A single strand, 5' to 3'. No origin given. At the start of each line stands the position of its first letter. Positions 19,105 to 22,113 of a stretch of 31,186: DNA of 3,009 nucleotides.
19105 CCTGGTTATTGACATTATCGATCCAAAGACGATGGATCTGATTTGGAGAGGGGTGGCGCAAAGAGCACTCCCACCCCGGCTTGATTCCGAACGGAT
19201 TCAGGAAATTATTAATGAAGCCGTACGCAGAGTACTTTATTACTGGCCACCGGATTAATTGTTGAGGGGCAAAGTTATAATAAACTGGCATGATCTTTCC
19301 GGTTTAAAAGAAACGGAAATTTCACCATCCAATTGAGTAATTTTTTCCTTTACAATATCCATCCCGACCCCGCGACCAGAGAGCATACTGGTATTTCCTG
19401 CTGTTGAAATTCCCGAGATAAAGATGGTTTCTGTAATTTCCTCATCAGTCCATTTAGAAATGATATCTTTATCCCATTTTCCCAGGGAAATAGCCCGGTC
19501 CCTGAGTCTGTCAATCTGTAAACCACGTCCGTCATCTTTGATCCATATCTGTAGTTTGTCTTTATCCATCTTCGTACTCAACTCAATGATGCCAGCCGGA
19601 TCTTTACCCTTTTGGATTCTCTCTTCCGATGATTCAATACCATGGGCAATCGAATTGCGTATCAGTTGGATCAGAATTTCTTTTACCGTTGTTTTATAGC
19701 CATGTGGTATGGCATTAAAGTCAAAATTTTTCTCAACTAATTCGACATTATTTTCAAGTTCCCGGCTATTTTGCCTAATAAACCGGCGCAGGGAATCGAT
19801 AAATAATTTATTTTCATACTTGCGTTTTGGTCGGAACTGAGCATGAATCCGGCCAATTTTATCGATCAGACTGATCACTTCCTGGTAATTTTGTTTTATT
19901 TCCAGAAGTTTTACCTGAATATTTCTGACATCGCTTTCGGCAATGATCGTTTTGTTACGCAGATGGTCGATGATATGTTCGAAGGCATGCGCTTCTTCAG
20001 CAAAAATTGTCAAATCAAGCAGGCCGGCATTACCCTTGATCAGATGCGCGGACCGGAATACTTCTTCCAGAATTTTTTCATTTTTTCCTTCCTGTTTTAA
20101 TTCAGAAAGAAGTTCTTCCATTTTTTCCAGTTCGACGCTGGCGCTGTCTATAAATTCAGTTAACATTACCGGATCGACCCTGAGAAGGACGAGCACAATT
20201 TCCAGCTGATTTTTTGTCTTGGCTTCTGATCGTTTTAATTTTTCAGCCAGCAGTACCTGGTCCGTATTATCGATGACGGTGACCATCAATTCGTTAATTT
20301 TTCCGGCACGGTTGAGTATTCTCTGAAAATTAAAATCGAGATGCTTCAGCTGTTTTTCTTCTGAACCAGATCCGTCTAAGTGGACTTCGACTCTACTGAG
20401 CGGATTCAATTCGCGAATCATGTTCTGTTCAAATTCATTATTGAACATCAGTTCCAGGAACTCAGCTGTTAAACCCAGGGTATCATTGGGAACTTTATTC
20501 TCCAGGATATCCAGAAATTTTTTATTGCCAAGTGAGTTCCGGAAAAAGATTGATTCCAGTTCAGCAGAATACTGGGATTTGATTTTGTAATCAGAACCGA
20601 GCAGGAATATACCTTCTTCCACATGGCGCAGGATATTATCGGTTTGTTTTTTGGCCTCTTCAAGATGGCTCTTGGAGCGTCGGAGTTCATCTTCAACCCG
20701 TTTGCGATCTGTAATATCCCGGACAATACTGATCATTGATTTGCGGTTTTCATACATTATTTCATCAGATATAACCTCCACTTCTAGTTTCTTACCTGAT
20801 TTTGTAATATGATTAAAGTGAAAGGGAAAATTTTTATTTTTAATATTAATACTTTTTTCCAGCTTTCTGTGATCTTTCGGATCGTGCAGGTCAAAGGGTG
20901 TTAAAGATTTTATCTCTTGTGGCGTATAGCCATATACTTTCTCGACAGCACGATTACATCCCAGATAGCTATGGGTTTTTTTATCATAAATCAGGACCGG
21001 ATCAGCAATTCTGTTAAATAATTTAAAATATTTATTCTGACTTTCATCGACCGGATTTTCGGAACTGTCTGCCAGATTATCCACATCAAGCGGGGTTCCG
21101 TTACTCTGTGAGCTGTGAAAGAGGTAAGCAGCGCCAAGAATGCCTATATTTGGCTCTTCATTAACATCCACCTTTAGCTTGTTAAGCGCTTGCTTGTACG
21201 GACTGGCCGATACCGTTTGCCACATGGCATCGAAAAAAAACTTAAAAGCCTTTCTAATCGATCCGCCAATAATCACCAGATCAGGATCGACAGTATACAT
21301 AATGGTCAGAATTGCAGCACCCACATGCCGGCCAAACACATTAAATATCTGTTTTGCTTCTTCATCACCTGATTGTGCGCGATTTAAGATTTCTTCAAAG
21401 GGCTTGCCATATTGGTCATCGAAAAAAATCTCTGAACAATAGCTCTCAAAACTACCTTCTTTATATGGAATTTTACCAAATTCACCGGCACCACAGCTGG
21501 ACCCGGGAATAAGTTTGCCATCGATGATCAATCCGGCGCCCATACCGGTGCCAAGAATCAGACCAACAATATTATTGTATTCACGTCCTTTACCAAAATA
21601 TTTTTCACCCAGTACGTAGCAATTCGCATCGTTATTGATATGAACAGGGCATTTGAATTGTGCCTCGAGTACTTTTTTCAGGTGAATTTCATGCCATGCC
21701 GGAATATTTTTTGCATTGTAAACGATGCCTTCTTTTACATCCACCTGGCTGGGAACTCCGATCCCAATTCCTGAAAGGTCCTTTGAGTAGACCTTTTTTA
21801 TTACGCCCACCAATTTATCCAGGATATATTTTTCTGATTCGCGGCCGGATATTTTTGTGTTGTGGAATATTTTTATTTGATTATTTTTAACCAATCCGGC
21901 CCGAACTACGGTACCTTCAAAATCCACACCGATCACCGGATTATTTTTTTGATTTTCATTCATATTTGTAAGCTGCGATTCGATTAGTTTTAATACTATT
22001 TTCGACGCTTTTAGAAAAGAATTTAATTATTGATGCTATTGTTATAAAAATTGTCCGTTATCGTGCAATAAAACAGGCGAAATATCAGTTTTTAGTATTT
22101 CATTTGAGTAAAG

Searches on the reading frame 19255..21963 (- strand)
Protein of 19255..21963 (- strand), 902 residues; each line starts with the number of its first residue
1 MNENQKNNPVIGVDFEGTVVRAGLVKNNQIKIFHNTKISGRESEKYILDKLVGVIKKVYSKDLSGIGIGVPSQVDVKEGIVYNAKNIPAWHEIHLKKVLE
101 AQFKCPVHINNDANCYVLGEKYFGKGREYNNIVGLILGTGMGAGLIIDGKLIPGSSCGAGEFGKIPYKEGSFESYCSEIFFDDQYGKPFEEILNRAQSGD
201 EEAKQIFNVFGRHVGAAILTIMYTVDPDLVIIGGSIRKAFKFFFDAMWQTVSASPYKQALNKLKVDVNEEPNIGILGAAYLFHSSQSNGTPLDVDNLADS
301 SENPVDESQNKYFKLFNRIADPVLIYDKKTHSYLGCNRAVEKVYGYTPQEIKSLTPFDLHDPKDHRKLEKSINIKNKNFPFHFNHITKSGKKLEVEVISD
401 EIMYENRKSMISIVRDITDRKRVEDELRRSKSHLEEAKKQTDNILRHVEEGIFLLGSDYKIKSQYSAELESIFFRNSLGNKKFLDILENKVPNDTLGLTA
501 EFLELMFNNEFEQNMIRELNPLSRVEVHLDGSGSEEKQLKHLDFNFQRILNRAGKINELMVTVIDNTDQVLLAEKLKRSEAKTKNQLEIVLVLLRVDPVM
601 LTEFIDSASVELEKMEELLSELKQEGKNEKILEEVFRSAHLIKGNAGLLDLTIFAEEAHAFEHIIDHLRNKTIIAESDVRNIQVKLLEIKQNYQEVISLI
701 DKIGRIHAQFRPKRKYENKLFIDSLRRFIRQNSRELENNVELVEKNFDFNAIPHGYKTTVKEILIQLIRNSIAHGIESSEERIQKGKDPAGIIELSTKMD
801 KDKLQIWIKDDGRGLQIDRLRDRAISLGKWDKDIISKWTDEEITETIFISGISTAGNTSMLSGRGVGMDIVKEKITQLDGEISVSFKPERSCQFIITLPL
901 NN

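Call 9: search_protein_families(library=pfam, proteins=[window:19255-21963:-], max_evalue=0.001)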
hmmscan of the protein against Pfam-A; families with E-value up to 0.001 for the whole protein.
window:19255-21963:- (902 aa): 5 families
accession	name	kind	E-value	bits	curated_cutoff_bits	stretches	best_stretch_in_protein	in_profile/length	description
PF00480.26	ROK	-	6.3e-43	147.8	22.9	1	11-284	2-293/294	ROK family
PF02518.31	HATPase_c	-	3.2e-12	47.3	26.4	1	759-901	5-110/111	Histidine kinase-, DNA gyrase B-, and HSP90-like ATPase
PF13426.13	PAS_9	-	3.6e-10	40.5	27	1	321-419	2-103/103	PAS domain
PF01627.28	Hpt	-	8.5e-10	39.2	24.6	1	600-688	2-73/84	Hpt domain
PF00989.32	PAS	-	2.2e-05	24.9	22.6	1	312-417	3-113/113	PAS fold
